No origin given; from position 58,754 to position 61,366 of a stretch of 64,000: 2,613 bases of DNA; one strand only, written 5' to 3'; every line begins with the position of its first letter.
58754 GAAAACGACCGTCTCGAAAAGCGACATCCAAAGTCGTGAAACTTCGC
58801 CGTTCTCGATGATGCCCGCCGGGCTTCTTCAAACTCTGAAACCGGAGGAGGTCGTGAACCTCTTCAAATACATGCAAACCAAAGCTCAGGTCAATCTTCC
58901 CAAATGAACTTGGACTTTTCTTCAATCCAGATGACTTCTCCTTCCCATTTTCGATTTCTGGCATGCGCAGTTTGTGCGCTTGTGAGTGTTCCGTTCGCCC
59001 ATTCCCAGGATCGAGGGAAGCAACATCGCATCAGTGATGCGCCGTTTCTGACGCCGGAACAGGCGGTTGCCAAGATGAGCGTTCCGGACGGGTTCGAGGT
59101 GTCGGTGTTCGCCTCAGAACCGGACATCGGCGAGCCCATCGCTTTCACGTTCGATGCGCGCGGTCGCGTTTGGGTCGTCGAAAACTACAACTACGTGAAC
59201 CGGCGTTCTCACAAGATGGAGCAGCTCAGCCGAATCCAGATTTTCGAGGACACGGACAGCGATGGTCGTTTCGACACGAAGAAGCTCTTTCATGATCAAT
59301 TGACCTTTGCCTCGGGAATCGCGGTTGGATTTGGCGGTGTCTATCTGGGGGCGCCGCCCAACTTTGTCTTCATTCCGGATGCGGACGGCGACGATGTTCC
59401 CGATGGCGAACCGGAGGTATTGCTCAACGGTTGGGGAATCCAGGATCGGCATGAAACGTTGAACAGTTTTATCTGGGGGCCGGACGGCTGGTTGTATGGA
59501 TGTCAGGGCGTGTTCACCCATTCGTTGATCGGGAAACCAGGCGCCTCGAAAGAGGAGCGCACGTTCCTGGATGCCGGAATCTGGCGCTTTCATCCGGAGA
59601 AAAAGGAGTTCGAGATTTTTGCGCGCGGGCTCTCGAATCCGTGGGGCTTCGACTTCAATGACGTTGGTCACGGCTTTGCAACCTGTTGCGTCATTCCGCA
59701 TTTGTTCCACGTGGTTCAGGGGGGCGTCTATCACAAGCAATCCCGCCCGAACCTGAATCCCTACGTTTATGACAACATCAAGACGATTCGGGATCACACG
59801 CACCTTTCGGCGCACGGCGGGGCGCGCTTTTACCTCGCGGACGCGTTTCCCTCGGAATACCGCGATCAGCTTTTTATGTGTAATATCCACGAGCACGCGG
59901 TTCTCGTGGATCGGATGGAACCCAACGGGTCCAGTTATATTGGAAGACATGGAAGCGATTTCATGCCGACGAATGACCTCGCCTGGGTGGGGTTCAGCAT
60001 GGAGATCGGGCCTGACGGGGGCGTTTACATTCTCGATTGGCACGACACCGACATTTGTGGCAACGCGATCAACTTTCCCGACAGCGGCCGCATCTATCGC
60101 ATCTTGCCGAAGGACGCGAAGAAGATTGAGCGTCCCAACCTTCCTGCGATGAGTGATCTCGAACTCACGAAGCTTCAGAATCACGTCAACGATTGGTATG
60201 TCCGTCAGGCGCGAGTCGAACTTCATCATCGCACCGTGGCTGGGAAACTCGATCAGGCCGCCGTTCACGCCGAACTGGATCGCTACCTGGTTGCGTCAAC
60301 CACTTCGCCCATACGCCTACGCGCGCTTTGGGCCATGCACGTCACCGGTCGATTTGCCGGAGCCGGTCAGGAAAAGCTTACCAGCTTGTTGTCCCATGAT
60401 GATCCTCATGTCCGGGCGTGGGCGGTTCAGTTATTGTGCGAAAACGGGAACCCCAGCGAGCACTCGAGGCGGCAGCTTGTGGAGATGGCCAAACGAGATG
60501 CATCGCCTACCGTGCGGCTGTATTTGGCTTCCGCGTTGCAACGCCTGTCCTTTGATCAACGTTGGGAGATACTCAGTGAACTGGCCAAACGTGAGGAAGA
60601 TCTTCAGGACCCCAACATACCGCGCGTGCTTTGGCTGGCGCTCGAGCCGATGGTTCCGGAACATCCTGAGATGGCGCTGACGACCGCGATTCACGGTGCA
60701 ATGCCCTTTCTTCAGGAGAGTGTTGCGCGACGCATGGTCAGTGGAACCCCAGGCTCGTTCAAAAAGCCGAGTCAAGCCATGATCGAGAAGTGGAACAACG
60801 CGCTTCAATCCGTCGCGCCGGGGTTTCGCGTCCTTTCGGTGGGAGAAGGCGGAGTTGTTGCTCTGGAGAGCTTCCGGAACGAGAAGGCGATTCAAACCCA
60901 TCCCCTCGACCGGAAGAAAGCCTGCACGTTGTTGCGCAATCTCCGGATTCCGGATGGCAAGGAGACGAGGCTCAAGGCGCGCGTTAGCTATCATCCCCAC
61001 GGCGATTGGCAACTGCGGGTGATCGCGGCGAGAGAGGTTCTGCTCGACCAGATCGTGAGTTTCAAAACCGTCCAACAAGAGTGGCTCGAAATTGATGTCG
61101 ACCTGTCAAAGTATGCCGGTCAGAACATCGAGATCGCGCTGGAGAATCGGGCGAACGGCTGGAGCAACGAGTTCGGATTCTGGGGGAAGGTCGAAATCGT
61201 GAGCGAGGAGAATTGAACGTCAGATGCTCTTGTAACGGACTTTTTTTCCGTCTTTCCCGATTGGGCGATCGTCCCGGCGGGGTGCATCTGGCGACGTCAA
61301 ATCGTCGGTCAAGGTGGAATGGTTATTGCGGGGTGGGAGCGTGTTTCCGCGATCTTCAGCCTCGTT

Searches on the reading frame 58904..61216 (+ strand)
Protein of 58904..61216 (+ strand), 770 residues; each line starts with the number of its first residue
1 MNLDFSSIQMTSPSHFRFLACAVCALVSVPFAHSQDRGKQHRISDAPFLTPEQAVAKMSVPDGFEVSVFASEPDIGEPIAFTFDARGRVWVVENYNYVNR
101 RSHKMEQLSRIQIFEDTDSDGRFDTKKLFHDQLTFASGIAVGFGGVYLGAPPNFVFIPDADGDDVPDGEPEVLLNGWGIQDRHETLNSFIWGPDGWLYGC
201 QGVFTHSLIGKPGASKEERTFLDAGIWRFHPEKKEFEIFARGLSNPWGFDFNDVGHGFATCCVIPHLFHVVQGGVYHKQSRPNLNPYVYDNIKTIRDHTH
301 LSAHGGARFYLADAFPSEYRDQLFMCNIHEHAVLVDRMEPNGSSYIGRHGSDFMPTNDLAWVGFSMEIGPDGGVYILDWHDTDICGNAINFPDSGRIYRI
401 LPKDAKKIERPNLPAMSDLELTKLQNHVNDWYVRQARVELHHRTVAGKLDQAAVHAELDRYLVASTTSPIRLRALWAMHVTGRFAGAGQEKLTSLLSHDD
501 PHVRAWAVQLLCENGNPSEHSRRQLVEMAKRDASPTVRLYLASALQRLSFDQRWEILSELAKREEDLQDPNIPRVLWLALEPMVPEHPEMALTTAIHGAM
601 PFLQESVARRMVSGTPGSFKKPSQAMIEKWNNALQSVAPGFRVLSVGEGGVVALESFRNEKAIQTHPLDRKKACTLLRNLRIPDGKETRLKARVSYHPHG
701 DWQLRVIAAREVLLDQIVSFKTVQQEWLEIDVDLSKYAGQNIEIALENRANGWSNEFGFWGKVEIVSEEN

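Call 53: find_encoding_contigs(protein=window:58904-61216:+, flank=10000, max_places=1)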
Protein window:58904-61216:+ (770 aa): 2 contigs read that carry it; 1 place shown.
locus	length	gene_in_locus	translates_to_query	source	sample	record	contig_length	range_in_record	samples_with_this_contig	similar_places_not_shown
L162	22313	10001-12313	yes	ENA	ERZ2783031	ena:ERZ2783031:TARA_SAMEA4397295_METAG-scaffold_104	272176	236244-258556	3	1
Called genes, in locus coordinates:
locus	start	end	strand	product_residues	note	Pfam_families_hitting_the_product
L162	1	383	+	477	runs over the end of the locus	PF00884:Sulfatase, PF01663:Phosphodiest (faint), PF16347:SGSH_C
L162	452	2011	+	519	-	PF00884:Sulfatase, PF16347:SGSH_C (weak)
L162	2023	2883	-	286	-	PF01263:Aldose_epim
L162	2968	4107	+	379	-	PF01408:GFO_IDH_MocA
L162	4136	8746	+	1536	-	PF01839:FG-GAP (faint), PF13517:FG-GAP_3 (weak), PF23500:DUF7133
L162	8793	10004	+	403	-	PF13442:Cytochrome_CBB3 (faint)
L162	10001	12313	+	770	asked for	PF23500:DUF7133, PF13646:HEAT_2 (weak)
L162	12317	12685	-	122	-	PF00076:RRM_1, PF16842:RRM_occluded (faint)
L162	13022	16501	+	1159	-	PF26300:PEPCK_PPi_lobe_2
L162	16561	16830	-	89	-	-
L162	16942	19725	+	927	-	PF02739:5_3_exonuc_N, PF01367:5_3_exonuc, PF01612:DNA_pol_A_exo1, PF22619:DNA_polI_exo1, PF00476:DNA_pol_A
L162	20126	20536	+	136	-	-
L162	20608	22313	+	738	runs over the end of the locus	PF18614:RNase_II_C_S1 (faint), PF17876:CSD2, PF00773:RNB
